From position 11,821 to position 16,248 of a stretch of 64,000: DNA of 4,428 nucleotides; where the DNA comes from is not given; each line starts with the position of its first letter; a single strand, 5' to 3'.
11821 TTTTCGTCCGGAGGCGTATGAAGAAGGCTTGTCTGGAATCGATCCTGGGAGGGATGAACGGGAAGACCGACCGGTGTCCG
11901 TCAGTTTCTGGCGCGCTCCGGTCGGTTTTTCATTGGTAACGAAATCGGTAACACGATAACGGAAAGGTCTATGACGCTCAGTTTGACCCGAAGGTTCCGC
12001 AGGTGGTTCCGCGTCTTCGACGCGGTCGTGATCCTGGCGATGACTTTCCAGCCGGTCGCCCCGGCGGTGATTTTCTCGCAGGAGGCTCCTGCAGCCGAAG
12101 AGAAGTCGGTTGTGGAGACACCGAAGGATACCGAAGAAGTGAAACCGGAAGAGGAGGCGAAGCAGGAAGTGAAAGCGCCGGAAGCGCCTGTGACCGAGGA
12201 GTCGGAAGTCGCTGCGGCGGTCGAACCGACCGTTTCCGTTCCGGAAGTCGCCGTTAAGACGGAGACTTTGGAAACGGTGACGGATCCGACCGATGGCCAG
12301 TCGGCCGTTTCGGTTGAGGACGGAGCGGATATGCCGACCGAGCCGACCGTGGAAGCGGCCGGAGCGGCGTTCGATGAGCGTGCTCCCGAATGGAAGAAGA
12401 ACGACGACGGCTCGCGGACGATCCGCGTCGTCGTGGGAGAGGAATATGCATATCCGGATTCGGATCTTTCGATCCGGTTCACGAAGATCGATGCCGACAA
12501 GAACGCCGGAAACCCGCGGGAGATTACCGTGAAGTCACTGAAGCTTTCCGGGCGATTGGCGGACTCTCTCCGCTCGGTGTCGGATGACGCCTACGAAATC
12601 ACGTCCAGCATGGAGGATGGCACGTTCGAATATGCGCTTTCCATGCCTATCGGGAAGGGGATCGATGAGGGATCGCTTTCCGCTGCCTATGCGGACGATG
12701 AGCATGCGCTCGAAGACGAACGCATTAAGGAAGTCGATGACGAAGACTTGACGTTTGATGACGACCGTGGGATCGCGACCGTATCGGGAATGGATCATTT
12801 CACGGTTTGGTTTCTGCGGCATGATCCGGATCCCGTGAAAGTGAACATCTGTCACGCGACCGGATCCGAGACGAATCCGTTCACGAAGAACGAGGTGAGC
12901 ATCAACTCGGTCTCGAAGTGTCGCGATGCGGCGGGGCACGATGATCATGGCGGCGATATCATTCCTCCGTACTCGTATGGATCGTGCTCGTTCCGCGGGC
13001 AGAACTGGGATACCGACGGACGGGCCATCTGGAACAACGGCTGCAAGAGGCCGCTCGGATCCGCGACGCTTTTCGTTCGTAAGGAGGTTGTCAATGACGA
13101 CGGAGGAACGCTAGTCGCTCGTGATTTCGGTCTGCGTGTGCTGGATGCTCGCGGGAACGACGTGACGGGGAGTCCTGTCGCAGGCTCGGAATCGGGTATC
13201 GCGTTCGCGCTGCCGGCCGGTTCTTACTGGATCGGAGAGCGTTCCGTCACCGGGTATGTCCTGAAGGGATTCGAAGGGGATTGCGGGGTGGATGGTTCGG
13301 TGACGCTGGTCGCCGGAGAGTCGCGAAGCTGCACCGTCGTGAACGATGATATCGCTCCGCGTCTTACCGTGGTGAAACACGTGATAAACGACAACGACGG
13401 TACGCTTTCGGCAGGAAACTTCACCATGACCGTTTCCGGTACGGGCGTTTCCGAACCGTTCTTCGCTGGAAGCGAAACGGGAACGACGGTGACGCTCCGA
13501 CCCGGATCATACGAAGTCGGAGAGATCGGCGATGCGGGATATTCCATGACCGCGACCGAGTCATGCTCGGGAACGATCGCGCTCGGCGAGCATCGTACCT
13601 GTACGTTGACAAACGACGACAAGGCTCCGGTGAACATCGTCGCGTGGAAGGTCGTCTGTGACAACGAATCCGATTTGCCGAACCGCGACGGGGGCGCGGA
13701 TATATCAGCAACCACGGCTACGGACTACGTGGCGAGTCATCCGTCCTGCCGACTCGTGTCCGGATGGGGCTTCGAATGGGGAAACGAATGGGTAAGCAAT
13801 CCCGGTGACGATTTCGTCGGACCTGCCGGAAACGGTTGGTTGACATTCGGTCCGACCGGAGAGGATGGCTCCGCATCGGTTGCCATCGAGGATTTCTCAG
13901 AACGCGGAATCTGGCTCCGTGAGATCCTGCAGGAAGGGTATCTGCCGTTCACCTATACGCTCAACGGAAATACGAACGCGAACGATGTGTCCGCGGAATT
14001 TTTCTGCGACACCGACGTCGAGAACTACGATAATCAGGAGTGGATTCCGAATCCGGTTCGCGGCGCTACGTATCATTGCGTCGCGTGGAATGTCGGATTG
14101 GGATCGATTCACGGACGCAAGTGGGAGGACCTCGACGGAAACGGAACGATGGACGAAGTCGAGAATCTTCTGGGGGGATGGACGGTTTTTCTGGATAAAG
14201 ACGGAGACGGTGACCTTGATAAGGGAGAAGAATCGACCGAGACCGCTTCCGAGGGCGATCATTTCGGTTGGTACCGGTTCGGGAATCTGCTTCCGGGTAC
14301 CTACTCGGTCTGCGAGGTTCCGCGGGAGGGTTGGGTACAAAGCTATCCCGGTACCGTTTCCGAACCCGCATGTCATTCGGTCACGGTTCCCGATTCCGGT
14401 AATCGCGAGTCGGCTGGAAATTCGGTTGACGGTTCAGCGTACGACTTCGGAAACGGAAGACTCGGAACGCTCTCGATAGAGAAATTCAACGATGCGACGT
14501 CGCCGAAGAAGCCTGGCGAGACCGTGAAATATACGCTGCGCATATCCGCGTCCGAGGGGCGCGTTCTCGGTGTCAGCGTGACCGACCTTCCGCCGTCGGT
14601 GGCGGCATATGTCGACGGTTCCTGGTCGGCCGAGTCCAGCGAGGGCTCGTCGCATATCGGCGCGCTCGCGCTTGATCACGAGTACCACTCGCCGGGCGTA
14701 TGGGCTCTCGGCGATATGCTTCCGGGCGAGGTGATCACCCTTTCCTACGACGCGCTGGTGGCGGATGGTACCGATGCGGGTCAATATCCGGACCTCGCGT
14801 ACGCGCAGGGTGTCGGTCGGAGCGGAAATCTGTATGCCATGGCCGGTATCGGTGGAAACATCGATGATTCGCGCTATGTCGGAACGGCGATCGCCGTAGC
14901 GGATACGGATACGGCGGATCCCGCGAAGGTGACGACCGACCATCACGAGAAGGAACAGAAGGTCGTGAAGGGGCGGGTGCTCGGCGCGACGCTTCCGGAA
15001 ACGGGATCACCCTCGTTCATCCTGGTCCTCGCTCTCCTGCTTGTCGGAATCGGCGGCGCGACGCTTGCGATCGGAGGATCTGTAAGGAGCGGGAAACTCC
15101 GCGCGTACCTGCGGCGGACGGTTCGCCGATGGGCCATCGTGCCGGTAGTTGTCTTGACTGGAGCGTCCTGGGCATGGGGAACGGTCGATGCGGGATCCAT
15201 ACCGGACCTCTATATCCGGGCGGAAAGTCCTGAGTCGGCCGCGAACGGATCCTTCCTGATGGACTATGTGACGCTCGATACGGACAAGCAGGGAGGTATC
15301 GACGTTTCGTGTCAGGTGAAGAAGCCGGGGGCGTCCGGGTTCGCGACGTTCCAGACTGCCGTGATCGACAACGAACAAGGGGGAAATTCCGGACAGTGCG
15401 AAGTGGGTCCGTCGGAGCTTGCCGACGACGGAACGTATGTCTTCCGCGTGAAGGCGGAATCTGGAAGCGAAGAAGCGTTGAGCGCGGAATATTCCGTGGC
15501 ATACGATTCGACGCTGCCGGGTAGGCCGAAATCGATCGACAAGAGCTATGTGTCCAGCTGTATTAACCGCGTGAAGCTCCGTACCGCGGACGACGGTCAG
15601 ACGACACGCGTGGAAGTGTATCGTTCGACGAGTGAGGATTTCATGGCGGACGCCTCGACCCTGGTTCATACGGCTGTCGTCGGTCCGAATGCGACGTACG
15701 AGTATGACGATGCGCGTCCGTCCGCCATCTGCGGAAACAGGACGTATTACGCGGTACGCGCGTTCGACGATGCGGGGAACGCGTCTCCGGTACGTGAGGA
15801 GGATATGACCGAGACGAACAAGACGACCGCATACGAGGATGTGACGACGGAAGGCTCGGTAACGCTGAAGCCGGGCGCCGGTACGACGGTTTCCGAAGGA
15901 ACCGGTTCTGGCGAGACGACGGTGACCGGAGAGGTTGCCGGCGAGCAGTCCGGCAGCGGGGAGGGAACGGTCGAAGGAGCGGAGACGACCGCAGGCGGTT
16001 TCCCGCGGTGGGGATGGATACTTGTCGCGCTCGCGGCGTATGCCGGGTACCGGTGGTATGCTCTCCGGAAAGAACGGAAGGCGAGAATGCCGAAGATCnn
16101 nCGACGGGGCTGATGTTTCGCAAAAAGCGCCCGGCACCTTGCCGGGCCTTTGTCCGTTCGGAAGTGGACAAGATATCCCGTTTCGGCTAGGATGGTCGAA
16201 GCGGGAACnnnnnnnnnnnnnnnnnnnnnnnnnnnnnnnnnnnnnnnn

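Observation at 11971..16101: Giant adhesin with an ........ LPETG sorting signal followed by a second module and a second C-terminal anchor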

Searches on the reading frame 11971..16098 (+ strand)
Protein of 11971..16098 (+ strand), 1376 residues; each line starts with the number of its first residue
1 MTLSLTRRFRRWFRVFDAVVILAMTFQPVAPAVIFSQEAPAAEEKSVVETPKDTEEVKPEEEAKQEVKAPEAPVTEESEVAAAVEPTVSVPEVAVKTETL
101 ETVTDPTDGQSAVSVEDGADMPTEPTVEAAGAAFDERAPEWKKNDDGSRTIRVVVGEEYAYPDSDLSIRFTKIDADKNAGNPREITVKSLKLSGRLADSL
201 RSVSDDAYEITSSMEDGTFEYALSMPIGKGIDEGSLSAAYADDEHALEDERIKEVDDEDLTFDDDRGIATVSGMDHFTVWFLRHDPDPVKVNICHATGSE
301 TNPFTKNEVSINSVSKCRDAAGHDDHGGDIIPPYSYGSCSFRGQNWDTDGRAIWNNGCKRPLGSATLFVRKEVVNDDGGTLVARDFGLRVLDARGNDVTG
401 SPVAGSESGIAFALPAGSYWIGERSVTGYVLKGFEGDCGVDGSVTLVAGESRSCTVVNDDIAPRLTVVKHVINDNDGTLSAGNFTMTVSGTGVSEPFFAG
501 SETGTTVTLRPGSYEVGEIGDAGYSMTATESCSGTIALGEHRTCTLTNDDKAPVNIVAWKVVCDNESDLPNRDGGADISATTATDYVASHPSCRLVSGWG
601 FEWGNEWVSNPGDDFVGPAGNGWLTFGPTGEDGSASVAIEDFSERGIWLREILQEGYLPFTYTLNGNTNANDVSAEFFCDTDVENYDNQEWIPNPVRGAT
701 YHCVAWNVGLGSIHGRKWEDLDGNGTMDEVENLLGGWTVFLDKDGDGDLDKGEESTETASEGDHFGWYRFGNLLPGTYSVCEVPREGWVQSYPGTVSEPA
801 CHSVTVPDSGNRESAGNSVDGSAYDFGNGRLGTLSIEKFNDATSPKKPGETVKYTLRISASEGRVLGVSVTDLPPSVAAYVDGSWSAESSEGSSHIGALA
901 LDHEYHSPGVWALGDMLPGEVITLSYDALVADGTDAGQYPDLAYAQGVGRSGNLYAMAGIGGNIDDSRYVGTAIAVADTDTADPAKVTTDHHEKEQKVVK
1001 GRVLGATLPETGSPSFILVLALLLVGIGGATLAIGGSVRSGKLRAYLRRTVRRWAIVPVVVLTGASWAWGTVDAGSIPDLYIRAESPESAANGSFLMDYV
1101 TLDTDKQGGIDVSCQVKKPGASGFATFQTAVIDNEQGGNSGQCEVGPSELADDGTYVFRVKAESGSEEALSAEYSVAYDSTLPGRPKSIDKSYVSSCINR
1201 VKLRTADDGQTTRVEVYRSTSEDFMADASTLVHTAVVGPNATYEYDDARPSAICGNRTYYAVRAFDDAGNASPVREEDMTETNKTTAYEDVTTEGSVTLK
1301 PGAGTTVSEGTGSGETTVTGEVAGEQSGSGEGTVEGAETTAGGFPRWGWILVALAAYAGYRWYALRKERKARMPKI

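Call 4: search_protein_families(library=pfam, proteins=[window:11971-16098:+], max_evalue=1)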
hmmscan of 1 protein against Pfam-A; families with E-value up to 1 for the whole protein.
window:11971-16098:+ (1376 aa): 2 families
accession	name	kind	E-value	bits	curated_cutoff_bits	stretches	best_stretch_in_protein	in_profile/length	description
PF19403.5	SpaA_2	-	1e-12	48.9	25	2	462-537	3-80/96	Prealbumin-like fold domain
PF17210.9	SdrD_B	-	3.4e-08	34.1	29.7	1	716-807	6-89/112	SdrD B-like domain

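Call 6: search_protein_families(library=ncbifam, proteins=[window:11971-16098:+], max_evalue=1)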
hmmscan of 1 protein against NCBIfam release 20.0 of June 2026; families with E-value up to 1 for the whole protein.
window:11971-16098:+ (1376 aa): 1 family
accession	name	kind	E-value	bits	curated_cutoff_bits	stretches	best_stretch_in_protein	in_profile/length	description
TIGR01451.2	B_ant_repeat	repeat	0.00092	19.2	24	1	841-888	4-51/53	DUF11 type repeat protein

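Call 8: find_encoding_contigs(protein=window:11971-16098:+, flank=10000, max_places=6)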
Protein window:11971-16098:+ (1376 aa): 1 contig read that carries it; 1 place shown.
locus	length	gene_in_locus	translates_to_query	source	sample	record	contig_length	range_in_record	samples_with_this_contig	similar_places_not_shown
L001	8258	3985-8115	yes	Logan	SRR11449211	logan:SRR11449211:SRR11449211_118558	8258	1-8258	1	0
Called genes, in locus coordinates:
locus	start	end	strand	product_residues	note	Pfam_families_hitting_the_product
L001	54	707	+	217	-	-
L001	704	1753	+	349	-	-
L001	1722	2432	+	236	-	-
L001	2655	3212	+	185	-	-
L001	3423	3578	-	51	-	-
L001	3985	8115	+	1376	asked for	PF19403:SpaA_2, PF17210:SdrD_B (weak)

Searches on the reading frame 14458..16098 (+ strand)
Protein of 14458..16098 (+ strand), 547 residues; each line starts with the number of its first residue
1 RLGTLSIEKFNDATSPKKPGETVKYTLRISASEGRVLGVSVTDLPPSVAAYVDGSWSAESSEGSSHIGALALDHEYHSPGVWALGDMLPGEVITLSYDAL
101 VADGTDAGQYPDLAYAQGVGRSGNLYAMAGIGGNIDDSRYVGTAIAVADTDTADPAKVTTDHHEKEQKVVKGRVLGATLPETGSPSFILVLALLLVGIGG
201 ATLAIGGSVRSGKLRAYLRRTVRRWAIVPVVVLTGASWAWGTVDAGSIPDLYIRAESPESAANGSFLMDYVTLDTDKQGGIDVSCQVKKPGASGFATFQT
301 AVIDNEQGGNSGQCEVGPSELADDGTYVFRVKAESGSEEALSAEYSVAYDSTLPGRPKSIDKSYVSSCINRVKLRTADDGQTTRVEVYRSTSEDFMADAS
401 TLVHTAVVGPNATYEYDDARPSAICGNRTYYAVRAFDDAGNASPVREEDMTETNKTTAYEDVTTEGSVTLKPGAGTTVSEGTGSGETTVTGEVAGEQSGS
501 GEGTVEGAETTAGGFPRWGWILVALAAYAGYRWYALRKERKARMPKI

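Call 83: predict_structure(alignment_id=A2)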
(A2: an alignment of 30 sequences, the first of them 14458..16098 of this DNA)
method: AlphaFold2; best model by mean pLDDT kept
length: 547 residues; sequences in the alignment: 30
mean_pLDDT: 76.0   pTM: 0.60
mean pLDDT of the five models: 76.0, 75.5, 74.4, 73.2, 72.9
residues with pLDDT >= 90: 224; 70-90: 149; 50-70: 79; < 50: 95
segments of 3 or more residues with pLDDT < 50: 162-184, 241-245, 454-516
pLDDT, mean of each block of 10 residues (from residue 1): 84 91 95 91 91 90 68 58 91 94 90 93 88 67 87 63 39 33 60 83 70 57 53 58 58 91 90 87 96 96 85 92 93 94 93 90 91 95 95 87 95 95 89 92 87 43 31 35 31 30 31 51 85 86 68
secondary structure, 60 per line:
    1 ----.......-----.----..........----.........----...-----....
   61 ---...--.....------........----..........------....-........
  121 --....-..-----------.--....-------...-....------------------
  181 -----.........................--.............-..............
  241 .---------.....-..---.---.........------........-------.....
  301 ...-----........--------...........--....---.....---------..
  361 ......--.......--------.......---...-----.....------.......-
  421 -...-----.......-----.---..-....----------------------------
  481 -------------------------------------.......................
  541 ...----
elements in order: E5-11 E22-31 E36-44 E49-51 E57-60 H69-73 E80-87 E92-101 E108-111 E113-120 E123-126 E144-147 E155-157 E159-162 H186-210 H213-225 H227-241 E251-255 E266-274 E281-288 E296-303 E309-316 E325-335 E338-341 E345-349 E359-366 E369-375 E384-390 E394-396 E402-406 E413-419 E430-436 E449-452 H518-543
